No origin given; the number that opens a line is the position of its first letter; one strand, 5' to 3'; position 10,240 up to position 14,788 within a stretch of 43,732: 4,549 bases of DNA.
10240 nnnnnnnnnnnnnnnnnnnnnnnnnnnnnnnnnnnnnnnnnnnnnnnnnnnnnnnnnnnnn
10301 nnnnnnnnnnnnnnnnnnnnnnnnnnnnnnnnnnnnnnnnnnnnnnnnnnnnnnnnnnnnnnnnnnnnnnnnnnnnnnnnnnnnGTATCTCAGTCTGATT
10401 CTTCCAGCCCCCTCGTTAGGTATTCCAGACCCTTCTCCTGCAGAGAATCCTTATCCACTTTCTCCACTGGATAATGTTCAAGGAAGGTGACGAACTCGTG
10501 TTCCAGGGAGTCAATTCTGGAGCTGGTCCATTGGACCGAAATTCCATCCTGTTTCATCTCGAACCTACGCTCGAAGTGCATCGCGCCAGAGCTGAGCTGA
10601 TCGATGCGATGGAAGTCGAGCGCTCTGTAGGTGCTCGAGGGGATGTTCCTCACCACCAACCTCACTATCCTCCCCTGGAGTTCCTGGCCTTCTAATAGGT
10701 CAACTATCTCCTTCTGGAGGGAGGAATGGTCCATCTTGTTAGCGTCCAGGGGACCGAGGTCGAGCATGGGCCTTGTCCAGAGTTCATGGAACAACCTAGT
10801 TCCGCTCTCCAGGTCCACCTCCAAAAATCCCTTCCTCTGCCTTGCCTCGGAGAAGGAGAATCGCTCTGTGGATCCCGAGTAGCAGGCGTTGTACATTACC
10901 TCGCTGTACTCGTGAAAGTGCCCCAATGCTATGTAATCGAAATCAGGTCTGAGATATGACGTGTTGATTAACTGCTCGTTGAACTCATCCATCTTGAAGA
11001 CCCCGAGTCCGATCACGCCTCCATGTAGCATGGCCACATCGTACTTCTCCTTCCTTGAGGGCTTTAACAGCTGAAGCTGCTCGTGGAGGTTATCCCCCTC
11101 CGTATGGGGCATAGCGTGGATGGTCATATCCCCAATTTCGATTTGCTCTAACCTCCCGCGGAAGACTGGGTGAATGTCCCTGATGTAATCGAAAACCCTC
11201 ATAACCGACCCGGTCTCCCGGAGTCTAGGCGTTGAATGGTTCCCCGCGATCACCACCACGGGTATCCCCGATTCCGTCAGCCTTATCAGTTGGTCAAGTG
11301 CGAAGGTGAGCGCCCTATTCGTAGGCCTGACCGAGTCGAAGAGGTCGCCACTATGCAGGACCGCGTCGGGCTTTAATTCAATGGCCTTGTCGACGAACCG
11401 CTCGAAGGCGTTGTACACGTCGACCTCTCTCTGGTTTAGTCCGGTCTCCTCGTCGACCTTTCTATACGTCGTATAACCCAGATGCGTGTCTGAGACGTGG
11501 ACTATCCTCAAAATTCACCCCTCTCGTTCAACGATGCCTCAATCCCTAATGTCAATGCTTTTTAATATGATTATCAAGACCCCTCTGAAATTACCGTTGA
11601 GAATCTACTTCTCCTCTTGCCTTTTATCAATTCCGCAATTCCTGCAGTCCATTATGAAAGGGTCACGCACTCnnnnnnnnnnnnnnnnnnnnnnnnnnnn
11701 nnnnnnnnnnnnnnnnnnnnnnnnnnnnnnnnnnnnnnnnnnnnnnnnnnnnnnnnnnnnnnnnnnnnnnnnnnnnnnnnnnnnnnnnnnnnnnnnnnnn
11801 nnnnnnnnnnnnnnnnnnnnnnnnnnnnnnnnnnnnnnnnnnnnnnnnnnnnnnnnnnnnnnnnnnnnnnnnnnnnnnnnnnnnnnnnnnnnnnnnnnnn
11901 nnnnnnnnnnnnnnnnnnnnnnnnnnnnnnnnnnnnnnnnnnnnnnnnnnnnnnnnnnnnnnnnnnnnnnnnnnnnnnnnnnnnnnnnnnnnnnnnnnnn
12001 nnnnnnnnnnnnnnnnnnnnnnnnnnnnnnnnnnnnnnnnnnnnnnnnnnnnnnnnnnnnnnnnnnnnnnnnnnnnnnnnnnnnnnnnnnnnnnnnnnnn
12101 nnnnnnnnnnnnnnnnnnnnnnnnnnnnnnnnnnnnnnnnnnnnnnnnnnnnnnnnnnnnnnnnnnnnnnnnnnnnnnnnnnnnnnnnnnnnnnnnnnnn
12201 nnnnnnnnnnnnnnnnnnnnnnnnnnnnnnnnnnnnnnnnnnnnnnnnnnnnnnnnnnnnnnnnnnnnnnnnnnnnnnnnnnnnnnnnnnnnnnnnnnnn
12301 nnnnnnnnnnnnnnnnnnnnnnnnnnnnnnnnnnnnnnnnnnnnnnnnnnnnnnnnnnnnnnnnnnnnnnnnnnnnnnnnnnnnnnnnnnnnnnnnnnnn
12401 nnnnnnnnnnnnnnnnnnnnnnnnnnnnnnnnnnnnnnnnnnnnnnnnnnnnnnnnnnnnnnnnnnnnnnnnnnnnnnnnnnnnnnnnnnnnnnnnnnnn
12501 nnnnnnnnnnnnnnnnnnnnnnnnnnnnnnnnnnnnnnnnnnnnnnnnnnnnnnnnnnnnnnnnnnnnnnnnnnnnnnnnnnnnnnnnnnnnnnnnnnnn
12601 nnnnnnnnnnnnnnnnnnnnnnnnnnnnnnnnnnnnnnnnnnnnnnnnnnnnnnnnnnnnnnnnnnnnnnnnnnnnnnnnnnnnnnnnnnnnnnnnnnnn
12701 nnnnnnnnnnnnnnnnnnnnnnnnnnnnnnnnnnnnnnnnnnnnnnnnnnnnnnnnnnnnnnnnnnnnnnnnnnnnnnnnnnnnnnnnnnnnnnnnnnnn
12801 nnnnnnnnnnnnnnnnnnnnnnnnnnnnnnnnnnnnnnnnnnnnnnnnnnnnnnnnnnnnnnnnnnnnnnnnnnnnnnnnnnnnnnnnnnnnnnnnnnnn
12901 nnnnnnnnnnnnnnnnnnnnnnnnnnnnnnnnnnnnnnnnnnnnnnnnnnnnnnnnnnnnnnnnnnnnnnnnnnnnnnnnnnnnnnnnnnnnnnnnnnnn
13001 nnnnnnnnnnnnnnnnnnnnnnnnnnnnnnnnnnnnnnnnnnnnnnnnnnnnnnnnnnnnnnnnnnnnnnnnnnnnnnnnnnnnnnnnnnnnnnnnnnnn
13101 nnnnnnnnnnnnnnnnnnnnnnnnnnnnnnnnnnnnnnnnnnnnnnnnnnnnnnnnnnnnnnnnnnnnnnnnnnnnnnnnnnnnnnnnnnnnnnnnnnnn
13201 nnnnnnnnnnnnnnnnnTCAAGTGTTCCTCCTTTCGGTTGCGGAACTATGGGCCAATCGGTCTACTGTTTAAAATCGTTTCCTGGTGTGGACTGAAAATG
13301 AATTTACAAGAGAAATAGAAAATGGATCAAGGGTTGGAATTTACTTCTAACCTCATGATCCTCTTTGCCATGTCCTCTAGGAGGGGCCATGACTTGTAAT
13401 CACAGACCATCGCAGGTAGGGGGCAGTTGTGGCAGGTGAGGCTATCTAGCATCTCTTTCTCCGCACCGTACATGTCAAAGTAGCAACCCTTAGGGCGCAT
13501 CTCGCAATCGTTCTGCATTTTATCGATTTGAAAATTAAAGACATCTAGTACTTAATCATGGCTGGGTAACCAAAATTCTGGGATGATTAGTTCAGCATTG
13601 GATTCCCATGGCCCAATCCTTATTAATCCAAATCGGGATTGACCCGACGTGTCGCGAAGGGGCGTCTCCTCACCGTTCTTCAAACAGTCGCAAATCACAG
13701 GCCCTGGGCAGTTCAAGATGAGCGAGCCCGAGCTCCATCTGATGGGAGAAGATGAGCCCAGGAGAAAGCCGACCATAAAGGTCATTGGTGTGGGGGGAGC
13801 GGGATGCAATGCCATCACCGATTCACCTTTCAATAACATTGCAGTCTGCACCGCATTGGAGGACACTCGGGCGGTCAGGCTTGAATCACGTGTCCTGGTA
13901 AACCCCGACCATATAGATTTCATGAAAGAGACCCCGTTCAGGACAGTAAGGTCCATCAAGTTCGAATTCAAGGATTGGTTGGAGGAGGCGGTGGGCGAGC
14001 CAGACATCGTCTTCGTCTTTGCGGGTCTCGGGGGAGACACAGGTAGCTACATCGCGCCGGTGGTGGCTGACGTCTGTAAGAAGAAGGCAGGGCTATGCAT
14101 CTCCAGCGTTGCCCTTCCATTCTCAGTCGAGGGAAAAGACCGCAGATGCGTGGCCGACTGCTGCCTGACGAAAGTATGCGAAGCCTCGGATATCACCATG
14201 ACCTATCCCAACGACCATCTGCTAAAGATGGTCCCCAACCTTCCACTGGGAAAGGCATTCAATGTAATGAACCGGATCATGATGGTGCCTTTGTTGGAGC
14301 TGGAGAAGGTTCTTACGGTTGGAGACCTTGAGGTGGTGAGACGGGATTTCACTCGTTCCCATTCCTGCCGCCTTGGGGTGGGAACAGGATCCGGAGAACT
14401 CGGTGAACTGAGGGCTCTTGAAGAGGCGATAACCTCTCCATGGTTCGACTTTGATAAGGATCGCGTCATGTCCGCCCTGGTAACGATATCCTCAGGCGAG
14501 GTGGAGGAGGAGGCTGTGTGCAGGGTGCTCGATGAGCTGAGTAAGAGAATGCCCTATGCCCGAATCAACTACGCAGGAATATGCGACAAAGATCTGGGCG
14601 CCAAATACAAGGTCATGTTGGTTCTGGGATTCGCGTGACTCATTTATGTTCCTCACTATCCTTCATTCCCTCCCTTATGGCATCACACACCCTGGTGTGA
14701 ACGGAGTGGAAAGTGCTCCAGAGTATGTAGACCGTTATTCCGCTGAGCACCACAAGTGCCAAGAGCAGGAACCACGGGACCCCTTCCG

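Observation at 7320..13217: herA-mre11-rad50 resection cluster with an ERCC4/XPF nuclease in the position normally held by NurA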

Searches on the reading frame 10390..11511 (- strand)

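Call 3: search_protein_families(library=pfam, proteins=[window:10390-11511:-], max_evalue=0.1)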
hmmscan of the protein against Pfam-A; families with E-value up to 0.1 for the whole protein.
window:10390-11511:- (373 aa): 2 families
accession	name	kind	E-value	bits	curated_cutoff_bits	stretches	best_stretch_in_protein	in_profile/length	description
PF00149.33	Metallophos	-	3.3e-18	67.2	21.5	1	1-202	1-191/191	Calcineurin-like phosphoesterase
PF12850.12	Metallophos_2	-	5.3e-08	33.4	27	1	1-203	1-120/154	Calcineurin-like phosphoesterase superfamily domain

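Call 4: search_protein_families(library=ncbifam, proteins=[window:10390-11511:-], max_evalue=0.1)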
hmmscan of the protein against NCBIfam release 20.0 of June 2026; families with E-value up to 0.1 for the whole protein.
window:10390-11511:- (373 aa): 10 families
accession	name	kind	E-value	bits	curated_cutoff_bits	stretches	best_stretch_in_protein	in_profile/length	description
NF041031.1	Mre11_Sulfo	equivalog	1.5e-37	129.8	500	1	3-240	2-238/374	DNA double-strand break repair protein Mre11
NF041030.1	Mre11_Halo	equivalog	9.3e-24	84.2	550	1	2-237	3-222/361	DNA double-strand break repair protein Mre11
TIGR00619.1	sbcd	subfamily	1.5e-23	83.9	77.65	2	1-107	1-101/252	exonuclease subunit SbcD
NF041029.1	Mre11_Pyroc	equivalog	2.5e-19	69.4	600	2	1-94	1-87/438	DNA double-strand break repair protein Mre11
NF008206.2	PRK10966.1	equivalog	2.8e-17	62.9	450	2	1-106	1-99/380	exonuclease subunit SbcD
NF041753.2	sbcd_Staph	equivalog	6.7e-16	58.1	480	2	1-102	1-95/375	exonuclease subunit SbcD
NF041754.1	sbcd_Bac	equivalog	3.8e-15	56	750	2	1-97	1-90/390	exonuclease subunit SbcD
TIGR04123.1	P_estr_lig_assc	hypoth_equivalog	3e-06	26.8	150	1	2-97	22-114/207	ligase-associated DNA damage response endonuclease PdeM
TIGR00583.1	mre11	equivalog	0.0003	19.9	434.6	1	2-75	5-70/405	DNA repair protein (mre11)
NF053862.1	DS9_1_antiphage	equivalog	0.022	13.6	420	1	2-94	195-289/486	anti-phage phosphoesterase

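Call 74: search_protein_families(library=padloc, proteins=[window:10390-11511:-], max_evalue=0.001)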
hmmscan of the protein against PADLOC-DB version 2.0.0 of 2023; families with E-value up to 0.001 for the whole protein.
window:10390-11511:- (373 aa): 0 families

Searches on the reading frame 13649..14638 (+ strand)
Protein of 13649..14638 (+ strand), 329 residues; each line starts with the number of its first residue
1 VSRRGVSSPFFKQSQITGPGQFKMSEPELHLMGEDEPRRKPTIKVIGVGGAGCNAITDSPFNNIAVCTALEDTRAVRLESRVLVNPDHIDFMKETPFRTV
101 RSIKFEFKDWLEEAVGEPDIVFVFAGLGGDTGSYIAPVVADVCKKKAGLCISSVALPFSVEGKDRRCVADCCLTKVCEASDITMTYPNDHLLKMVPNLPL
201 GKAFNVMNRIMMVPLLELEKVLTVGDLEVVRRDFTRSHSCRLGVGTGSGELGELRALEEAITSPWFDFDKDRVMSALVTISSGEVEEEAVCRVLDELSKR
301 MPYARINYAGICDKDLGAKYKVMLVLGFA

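Call 15: search_protein_families(library=pfam, proteins=[window:13649-14638:+], max_evalue=0.001)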
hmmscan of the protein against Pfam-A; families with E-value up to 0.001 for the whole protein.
window:13649-14638:+ (329 aa): 1 family
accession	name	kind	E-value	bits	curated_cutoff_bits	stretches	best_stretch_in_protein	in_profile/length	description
PF00091.31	Tubulin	-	7e-16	59.5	33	1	106-195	94-189/190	Tubulin/FtsZ family, GTPase domain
